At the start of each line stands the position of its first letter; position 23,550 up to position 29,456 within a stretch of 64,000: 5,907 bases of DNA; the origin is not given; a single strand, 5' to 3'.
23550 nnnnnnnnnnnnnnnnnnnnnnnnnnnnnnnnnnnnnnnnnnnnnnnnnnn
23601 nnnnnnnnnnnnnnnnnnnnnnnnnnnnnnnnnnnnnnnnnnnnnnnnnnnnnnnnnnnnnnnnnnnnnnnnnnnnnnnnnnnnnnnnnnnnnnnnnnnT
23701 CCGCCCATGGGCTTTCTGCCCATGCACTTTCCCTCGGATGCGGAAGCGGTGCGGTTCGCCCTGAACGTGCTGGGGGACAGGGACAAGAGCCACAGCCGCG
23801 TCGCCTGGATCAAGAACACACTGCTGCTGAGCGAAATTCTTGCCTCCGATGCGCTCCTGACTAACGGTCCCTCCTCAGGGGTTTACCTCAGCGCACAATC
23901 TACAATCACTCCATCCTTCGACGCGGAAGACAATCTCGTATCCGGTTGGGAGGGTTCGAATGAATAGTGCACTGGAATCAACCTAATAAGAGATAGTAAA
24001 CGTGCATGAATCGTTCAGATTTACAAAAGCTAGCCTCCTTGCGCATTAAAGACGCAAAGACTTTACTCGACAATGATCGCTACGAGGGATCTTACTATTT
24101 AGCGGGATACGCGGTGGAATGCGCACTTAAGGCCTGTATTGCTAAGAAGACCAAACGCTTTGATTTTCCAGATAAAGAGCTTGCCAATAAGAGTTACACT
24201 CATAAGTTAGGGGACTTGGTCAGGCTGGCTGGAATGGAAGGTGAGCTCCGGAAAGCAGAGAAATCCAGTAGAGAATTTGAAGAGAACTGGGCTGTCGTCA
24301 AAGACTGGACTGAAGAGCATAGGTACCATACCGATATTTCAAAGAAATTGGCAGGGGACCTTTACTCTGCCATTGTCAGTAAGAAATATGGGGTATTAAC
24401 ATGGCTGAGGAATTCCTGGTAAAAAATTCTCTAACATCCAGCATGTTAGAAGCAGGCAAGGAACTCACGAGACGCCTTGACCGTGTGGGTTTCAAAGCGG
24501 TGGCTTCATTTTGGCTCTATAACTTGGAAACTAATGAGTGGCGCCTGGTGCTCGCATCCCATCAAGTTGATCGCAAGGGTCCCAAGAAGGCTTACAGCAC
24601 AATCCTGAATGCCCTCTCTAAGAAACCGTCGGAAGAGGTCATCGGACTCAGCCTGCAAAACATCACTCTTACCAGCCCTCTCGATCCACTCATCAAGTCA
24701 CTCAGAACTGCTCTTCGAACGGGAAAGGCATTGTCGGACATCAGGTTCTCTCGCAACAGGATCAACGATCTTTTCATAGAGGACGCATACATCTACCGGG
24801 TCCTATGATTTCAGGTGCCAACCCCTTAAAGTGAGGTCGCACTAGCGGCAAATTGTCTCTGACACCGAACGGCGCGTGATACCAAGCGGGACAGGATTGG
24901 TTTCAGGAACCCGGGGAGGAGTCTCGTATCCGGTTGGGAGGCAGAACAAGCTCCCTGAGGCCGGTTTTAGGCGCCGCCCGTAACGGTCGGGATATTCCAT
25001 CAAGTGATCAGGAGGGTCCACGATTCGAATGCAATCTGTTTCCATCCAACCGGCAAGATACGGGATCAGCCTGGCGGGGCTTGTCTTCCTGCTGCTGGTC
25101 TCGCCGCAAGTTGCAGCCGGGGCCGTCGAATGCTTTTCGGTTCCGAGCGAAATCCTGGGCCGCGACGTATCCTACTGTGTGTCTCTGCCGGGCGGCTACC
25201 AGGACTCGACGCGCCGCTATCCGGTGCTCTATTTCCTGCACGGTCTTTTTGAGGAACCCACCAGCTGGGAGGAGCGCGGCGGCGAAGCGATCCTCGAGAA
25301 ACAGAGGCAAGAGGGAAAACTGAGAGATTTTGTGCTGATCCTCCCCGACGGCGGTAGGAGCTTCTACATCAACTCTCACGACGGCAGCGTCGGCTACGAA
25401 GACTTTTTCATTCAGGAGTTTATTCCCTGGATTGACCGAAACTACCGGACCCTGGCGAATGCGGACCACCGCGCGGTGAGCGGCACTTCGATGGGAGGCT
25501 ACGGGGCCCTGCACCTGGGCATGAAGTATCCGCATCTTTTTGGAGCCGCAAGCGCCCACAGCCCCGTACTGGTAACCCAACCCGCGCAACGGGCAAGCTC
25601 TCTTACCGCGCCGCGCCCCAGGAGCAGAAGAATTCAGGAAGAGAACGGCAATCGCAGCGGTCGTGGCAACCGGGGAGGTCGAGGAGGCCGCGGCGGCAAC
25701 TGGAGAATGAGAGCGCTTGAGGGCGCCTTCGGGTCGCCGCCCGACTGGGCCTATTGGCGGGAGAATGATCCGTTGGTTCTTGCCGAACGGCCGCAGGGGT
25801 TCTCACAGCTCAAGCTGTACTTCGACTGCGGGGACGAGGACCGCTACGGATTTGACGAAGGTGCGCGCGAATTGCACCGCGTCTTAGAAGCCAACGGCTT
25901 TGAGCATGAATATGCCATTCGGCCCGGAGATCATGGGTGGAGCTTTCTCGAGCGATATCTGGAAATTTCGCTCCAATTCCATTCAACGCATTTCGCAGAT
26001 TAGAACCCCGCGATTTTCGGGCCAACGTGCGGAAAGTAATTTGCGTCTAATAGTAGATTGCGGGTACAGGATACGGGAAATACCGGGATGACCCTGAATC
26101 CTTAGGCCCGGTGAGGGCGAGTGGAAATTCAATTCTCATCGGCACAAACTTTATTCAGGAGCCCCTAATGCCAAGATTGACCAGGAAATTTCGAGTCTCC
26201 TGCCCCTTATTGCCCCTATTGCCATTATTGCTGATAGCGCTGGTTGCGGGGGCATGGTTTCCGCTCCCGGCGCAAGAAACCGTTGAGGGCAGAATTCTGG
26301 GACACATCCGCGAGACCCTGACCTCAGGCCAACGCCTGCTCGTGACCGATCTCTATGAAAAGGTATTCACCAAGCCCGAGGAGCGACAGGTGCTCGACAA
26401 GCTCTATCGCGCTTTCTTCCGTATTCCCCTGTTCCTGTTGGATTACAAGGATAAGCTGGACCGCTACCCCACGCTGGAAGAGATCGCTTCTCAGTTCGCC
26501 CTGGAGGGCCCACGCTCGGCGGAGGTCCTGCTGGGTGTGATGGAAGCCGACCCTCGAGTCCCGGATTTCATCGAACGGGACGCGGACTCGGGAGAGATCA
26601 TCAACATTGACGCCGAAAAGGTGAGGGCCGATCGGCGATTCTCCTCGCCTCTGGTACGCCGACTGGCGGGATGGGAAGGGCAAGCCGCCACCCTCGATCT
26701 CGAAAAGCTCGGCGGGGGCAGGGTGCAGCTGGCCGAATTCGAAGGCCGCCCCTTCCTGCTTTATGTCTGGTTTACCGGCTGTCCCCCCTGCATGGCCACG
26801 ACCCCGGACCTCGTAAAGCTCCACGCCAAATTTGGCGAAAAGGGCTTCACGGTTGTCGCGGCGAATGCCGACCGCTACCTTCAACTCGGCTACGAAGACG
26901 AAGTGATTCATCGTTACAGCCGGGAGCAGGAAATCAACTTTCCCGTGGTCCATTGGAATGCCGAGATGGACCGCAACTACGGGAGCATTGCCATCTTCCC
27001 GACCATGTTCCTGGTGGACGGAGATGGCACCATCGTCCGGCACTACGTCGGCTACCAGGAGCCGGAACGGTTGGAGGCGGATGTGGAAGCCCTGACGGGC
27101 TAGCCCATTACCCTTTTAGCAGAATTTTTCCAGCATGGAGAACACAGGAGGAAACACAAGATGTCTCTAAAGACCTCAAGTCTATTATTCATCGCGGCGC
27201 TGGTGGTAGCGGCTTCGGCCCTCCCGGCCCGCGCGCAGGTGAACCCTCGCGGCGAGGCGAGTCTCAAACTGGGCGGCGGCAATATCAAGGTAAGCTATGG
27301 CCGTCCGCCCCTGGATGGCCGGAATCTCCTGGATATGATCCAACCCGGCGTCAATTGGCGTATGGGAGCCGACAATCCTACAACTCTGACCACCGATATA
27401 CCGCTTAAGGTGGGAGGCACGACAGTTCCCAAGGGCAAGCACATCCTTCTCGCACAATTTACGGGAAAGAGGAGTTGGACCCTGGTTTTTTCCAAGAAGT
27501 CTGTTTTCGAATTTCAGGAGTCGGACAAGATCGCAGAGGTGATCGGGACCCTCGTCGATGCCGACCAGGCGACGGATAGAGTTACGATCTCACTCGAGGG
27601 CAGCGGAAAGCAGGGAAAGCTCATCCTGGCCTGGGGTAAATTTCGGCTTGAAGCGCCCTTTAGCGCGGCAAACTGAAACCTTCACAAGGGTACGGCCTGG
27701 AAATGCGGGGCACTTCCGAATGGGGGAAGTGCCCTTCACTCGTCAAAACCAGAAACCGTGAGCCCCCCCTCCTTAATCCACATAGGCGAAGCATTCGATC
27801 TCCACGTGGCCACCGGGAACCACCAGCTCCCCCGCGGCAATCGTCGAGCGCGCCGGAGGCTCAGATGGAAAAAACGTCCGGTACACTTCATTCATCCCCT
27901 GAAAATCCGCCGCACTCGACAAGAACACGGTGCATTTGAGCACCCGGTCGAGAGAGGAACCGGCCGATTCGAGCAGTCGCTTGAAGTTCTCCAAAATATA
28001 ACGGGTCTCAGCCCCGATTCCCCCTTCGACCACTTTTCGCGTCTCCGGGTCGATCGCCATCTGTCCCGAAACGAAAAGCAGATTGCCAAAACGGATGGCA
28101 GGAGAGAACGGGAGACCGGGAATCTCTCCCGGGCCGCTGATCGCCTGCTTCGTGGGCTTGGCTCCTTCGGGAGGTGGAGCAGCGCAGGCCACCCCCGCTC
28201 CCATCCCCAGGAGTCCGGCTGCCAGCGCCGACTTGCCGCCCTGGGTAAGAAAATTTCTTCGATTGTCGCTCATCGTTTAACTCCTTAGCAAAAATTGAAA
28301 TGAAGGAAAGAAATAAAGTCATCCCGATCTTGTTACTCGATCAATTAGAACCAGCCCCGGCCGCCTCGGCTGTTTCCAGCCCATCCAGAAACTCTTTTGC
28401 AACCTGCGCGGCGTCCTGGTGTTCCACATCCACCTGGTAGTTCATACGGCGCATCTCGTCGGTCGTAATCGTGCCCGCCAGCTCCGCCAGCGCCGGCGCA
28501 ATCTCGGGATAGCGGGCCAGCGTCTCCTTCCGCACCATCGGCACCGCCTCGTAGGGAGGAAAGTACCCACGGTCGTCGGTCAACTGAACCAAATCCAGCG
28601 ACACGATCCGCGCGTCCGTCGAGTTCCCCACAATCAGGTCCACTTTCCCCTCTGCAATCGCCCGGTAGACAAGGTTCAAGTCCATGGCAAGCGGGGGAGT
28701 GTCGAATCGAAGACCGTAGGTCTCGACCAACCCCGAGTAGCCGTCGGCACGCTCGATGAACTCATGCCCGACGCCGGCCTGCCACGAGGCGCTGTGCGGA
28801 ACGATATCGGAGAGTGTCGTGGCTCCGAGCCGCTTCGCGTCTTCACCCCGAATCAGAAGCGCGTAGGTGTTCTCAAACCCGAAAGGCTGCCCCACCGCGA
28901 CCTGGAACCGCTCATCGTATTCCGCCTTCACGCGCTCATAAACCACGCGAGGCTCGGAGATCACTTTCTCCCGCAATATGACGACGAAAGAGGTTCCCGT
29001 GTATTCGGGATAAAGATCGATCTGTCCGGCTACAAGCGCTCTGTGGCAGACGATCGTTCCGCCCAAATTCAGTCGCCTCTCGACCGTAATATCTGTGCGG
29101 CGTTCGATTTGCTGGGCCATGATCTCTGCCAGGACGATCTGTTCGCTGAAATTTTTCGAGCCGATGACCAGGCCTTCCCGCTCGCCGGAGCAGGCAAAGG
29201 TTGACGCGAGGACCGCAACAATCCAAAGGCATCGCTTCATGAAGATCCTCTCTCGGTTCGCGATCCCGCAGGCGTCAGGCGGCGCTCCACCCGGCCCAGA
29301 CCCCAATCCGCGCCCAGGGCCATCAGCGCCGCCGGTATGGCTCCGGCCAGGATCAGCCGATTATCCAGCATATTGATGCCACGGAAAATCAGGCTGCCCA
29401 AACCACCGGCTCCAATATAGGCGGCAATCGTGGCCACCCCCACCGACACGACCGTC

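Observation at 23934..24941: AT-rich two-gene cassette bracketed by a perfect 20-bp direct repeat, inserted into the 3' end of a conserved gene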

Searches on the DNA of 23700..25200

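Call 64: search_rna_families(source=window, start=23700, end=25200, threshold=evalue, max_evalue=1)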
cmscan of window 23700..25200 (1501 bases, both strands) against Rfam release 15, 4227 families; matches with E-value up to 1: 0.
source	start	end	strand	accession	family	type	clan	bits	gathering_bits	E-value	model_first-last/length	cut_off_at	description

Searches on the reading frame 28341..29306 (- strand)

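Call 70: search_protein_families(library=pfam, proteins=[window:28341-29306:-], max_evalue=0.00001)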
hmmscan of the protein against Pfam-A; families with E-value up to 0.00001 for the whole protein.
window:28341-29306:- (321 aa): 1 family
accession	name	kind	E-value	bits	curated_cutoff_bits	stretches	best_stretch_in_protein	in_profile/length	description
PF04069.17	OpuAC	-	6.4e-63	213.2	21.2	1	46-308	3-256/257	Substrate binding domain of ABC-type glycine betaine transport system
